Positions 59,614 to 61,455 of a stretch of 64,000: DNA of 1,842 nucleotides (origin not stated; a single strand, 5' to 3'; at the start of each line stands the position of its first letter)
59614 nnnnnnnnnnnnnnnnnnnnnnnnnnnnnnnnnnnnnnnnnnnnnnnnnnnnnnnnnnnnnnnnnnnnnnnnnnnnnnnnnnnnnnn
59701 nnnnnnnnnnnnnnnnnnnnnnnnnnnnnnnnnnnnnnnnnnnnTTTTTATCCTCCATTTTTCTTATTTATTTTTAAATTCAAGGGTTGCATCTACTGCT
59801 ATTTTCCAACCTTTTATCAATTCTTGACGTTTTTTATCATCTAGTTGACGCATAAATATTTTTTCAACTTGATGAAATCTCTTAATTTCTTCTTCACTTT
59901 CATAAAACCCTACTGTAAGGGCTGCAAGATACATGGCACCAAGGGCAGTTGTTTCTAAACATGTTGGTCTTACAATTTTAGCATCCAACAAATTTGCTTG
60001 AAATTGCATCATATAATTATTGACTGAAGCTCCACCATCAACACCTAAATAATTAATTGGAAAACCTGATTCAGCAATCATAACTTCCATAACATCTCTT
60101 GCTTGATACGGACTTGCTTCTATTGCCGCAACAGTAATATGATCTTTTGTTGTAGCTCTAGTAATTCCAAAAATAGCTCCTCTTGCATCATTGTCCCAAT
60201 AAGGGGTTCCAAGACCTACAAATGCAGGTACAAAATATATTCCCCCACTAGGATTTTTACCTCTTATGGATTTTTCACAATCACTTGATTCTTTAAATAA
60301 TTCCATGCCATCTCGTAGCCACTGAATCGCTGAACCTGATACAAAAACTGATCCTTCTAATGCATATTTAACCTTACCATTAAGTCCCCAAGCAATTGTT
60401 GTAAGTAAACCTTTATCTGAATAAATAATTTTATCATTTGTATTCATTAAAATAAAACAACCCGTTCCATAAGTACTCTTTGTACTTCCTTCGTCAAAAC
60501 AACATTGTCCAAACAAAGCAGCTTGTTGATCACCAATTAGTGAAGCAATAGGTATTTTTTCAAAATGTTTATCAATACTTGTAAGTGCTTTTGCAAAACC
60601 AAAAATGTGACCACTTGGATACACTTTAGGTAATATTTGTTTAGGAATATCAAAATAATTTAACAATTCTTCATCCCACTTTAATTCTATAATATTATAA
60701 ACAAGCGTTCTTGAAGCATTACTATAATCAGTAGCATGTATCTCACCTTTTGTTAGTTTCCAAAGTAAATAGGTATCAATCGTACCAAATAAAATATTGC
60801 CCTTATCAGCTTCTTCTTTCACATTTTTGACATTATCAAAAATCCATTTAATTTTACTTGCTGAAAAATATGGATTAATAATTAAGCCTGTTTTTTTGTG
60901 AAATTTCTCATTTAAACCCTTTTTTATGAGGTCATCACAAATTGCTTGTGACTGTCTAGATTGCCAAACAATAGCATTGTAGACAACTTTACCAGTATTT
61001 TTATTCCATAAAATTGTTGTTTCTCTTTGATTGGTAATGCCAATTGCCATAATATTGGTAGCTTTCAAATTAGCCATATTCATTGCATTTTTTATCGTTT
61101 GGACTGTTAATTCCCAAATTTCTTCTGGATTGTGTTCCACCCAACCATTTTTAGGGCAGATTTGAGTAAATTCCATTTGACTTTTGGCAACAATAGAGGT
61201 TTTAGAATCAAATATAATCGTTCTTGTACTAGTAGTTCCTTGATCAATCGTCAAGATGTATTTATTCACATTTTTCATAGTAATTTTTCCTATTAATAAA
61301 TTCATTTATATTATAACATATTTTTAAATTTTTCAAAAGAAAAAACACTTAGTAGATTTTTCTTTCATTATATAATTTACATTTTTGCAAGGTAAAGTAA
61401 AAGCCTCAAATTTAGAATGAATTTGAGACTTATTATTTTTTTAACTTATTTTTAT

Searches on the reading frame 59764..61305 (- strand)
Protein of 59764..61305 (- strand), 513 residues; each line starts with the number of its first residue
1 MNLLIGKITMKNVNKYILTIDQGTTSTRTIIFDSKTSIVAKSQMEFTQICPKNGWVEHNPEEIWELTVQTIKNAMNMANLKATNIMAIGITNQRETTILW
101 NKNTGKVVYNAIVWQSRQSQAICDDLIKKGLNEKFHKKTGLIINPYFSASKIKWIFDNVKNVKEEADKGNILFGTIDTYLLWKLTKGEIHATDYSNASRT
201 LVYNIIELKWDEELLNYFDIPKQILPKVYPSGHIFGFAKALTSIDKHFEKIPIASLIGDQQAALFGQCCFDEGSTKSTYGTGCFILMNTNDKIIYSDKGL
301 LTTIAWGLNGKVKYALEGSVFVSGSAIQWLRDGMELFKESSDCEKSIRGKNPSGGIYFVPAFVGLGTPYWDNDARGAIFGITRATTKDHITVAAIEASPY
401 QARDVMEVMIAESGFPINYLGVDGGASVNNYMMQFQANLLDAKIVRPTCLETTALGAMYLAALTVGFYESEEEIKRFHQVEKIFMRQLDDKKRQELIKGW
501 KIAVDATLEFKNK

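Call 32: find_encoding_contigs(protein=window:59764-61305:-, flank=10000, max_places=1)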
Protein window:59764-61305:- (513 aa): 3 contigs read that carry it; 1 place shown.
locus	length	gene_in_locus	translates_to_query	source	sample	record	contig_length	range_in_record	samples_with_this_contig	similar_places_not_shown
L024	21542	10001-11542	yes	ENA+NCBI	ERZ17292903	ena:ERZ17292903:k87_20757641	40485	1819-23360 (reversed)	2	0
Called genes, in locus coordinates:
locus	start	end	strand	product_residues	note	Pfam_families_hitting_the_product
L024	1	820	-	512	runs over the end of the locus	PF14903:WG_beta_rep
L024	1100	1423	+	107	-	PF06153:CdAMP_rec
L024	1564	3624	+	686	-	PF00009:GTP_EFTU, PF01926:MMR_HSR1 (weak), PF22042:EF-G_D2, PF03144:GTP_EFTU_D2, PF14492:EFG_III, PF03764:EFG_IV, PF00679:EFG_C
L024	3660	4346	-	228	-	PF07722:Peptidase_C26, PF00117:GATase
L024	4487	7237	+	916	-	PF00122:E1-E2_ATPase, PF00702:Hydrolase, PF08282:Hydrolase_3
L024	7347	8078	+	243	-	PF00005:ABC_tran, PF13555:AAA_29 (weak), PF09818:ABC_ATPase (faint), PF13304:AAA_21 (faint)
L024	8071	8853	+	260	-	PF00528:BPD_transp_1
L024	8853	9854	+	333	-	PF13379:NMT1_2, PF09084:NMT1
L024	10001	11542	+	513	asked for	PF00370:FGGY_N, PF02782:FGGY_C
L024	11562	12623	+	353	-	PF13421:Band_7_1, PF01145:Band_7, PF17032:Zn_ribbon_15 (faint), PF12773:DZR, PF13248:Zn_ribbon_3 (weak), PF24460:DUF7575 (faint), PF13240:Zn_Ribbon_1, PF13248:Zn_ribbon_3 (weak), +1 more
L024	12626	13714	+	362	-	-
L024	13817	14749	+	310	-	PF02445:NadA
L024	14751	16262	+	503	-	PF00890:FAD_binding_2, PF01266:DAO (weak), PF02910:Succ_DH_flav_C (weak)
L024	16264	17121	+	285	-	PF02749:QRPTase_N, PF01729:QRPTase_C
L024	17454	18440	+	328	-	PF01699:Na_Ca_ex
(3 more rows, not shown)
